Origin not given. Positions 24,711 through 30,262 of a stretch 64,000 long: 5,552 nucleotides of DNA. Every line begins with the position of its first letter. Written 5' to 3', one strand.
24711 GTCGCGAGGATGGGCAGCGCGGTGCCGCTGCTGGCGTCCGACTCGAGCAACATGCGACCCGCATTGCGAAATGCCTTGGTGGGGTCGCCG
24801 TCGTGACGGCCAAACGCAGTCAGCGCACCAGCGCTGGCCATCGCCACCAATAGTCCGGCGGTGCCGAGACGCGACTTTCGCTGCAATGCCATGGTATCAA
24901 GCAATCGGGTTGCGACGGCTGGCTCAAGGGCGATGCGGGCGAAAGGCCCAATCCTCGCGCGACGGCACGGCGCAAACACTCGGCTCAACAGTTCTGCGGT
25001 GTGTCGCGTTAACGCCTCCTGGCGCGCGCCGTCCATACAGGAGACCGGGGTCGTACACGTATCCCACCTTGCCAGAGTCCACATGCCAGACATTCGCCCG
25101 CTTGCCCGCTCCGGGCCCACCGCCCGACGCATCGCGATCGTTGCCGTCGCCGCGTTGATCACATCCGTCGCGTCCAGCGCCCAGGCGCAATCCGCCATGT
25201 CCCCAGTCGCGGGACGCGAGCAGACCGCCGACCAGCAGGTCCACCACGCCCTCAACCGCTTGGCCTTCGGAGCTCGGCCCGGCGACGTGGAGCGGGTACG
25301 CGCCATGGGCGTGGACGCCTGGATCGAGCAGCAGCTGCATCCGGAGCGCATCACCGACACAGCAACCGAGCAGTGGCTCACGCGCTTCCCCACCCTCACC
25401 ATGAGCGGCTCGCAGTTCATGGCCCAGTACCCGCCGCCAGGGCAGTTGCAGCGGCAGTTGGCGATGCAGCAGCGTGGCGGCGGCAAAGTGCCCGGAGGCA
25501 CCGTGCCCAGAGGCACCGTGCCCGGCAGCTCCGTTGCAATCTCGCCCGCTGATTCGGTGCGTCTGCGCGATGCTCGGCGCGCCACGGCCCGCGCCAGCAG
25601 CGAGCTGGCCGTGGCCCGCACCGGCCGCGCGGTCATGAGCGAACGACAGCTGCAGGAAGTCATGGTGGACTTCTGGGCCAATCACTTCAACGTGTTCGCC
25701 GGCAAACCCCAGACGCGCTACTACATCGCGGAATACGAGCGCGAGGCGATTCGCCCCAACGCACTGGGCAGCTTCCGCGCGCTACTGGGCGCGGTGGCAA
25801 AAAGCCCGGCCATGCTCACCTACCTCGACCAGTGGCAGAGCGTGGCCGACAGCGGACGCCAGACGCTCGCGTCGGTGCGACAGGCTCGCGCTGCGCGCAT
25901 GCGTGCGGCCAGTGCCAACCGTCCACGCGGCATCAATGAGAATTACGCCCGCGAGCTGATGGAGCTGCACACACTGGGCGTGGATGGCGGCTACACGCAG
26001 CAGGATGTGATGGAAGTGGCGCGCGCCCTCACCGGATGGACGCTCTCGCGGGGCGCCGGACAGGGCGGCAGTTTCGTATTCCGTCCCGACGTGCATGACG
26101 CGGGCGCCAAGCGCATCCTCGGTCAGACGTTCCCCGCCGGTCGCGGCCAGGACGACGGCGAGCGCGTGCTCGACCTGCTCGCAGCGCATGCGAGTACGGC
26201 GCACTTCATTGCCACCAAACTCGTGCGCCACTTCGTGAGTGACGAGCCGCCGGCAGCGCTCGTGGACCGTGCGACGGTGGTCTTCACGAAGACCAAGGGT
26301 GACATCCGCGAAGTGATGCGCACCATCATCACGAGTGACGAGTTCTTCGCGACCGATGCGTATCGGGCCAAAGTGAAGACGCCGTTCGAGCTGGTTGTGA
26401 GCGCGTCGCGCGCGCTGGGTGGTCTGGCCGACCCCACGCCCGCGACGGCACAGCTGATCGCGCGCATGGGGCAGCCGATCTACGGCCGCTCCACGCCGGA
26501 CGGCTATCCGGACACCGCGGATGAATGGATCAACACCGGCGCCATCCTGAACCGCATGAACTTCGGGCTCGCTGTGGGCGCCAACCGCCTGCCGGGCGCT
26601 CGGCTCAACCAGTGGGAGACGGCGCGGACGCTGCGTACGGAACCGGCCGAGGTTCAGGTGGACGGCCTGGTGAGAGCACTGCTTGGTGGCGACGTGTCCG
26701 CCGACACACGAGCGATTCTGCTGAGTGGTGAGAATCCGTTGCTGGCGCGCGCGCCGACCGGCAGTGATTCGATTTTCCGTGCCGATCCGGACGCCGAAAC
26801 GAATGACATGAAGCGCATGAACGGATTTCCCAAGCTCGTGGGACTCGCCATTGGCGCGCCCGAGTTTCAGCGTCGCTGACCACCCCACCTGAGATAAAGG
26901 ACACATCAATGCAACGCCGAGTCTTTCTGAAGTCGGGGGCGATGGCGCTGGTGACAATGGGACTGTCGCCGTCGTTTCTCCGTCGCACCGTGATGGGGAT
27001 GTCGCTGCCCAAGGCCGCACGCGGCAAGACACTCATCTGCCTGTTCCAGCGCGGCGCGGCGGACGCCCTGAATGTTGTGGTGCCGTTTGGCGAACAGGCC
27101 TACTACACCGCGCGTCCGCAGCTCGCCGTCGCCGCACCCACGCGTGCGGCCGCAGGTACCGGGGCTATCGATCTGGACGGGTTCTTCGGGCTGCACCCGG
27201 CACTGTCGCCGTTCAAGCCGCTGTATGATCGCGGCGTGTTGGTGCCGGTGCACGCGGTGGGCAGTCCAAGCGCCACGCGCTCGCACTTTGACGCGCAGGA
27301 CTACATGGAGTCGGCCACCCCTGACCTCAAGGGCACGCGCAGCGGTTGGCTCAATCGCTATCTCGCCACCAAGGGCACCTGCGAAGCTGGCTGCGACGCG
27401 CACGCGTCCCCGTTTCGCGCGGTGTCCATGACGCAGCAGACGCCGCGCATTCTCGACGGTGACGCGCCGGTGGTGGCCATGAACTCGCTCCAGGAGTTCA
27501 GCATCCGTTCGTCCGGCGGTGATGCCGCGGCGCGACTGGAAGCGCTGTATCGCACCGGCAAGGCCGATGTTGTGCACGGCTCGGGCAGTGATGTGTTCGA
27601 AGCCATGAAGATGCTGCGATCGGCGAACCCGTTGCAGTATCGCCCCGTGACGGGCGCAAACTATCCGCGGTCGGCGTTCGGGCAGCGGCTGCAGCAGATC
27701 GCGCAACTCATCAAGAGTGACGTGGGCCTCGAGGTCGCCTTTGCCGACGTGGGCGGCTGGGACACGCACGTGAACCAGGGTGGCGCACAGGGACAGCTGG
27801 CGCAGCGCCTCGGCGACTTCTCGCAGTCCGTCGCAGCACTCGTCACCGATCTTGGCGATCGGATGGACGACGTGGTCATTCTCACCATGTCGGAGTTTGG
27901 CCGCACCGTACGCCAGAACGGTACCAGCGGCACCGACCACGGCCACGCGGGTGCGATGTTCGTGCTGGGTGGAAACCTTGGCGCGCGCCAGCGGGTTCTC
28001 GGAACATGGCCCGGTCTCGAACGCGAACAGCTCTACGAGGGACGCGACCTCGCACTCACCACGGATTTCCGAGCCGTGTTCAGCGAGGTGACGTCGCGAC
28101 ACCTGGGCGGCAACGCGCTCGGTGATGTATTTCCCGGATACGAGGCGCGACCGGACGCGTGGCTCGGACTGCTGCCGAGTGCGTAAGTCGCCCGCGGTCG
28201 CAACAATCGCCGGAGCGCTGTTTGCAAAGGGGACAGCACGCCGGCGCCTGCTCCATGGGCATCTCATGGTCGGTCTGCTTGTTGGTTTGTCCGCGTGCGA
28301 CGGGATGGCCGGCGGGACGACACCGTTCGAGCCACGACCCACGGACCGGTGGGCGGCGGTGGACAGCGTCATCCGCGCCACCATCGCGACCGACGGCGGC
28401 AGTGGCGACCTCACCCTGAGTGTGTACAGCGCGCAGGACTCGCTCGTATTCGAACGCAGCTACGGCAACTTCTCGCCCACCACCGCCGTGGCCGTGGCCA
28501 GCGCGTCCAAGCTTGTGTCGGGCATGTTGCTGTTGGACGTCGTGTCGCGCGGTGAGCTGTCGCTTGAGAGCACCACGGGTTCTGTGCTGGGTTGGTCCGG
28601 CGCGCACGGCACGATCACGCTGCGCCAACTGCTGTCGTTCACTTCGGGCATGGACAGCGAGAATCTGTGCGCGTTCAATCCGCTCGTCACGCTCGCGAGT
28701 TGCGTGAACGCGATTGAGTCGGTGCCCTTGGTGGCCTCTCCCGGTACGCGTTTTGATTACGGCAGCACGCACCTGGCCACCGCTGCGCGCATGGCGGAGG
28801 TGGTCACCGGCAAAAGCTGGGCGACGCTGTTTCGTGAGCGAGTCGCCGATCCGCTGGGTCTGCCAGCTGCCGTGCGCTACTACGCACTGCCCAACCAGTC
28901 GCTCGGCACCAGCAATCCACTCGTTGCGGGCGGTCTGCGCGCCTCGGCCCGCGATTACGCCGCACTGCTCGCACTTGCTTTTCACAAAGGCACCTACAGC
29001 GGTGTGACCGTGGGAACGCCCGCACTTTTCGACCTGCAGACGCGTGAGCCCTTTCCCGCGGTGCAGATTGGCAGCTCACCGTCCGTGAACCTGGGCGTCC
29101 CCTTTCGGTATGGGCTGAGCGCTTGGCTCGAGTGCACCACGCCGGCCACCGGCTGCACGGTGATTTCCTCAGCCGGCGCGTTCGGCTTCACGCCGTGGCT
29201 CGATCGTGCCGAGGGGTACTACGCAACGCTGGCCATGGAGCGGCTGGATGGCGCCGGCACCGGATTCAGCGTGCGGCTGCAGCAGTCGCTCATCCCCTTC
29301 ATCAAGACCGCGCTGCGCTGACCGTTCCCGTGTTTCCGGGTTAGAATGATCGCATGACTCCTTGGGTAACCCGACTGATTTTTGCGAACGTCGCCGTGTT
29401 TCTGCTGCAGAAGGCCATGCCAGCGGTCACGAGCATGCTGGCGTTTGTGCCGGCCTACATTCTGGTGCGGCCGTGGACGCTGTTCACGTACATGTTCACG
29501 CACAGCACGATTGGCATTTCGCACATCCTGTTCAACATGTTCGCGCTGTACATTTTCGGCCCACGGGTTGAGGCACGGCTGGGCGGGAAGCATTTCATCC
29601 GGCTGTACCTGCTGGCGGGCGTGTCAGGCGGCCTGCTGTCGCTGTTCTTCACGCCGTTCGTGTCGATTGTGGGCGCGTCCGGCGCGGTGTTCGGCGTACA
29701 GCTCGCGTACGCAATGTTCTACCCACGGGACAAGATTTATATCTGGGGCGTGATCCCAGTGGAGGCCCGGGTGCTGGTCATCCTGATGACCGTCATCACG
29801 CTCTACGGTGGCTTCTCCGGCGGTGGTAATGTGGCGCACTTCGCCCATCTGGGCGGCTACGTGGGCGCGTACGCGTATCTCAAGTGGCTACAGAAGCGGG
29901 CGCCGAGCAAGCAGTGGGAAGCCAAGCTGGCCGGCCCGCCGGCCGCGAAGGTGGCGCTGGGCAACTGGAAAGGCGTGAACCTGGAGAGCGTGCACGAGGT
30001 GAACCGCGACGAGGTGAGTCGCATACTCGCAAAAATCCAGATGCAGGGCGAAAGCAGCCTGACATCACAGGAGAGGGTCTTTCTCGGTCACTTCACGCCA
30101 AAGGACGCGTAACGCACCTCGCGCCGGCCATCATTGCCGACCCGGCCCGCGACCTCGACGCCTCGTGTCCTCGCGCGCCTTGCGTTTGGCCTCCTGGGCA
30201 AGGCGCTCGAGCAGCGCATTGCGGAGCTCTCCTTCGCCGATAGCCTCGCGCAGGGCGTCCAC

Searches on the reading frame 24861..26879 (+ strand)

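Call 44: search_protein_families(library=pfam, proteins=[window:24861-26879:+], max_evalue=0.0001)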
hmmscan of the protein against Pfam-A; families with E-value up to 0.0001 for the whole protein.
window:24861-26879:+ (672 aa): 1 family
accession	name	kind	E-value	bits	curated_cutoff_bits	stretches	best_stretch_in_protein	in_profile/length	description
PF08811.16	DUF1800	-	1.2e-142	476.5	26.1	1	129-671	1-419/419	Protein of unknown function (DUF1800)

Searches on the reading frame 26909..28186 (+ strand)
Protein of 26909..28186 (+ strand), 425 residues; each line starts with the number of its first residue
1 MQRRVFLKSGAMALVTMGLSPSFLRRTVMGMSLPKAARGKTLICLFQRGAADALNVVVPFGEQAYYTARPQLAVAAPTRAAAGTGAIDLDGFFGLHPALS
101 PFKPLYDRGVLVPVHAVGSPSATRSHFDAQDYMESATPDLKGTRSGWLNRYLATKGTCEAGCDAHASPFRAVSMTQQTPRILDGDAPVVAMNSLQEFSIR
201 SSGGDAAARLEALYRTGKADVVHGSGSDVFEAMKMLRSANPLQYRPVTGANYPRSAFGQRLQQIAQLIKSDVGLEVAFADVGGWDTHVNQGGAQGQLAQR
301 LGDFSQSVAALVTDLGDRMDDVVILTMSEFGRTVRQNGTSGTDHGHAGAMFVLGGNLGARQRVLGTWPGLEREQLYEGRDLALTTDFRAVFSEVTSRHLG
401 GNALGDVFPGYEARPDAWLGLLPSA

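Call 44: search_protein_families(library=pfam, proteins=[window:26909-28186:+], max_evalue=0.0001)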
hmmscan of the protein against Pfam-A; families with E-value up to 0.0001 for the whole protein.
window:26909-28186:+ (425 aa): 1 family
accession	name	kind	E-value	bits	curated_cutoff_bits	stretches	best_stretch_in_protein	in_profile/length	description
PF07394.17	DUF1501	-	1.1e-31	110.8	27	1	40-398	2-376/390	Protein of unknown function (DUF1501)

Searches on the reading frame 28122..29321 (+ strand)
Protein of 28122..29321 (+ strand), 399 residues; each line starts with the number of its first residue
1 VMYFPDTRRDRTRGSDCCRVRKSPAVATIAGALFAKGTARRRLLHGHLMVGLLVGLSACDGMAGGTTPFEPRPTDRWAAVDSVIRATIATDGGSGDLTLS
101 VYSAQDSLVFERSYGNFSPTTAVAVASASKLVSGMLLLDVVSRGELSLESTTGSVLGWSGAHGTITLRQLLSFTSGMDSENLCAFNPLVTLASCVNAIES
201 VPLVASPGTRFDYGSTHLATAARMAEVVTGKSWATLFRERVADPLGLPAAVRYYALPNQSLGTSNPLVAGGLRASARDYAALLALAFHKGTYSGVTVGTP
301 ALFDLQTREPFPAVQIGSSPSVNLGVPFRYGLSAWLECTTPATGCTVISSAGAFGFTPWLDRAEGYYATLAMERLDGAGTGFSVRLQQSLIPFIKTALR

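Call 44: search_protein_families(library=pfam, proteins=[window:28122-29321:+], max_evalue=0.0001)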
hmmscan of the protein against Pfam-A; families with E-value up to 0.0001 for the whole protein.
window:28122-29321:+ (399 aa): 1 family
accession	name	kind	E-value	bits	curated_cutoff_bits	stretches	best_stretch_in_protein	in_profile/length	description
PF00144.29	Beta-lactamase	-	2.2e-26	93.3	27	1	106-376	25-312/329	Beta-lactamase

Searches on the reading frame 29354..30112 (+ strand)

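Call 44: search_protein_families(library=pfam, proteins=[window:29354-30112:+], max_evalue=0.0001)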
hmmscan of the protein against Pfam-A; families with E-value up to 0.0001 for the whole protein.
window:29354-30112:+ (252 aa): 2 families
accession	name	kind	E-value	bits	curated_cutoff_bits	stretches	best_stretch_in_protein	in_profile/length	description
PF01694.28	Rhomboid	-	2.2e-30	106.2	22.6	1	40-176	4-137/143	Rhomboid domain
PF08551.15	DUF1751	-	6.4e-05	23.9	22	1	33-111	1-77/99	Eukaryotic integral membrane protein (DUF1751)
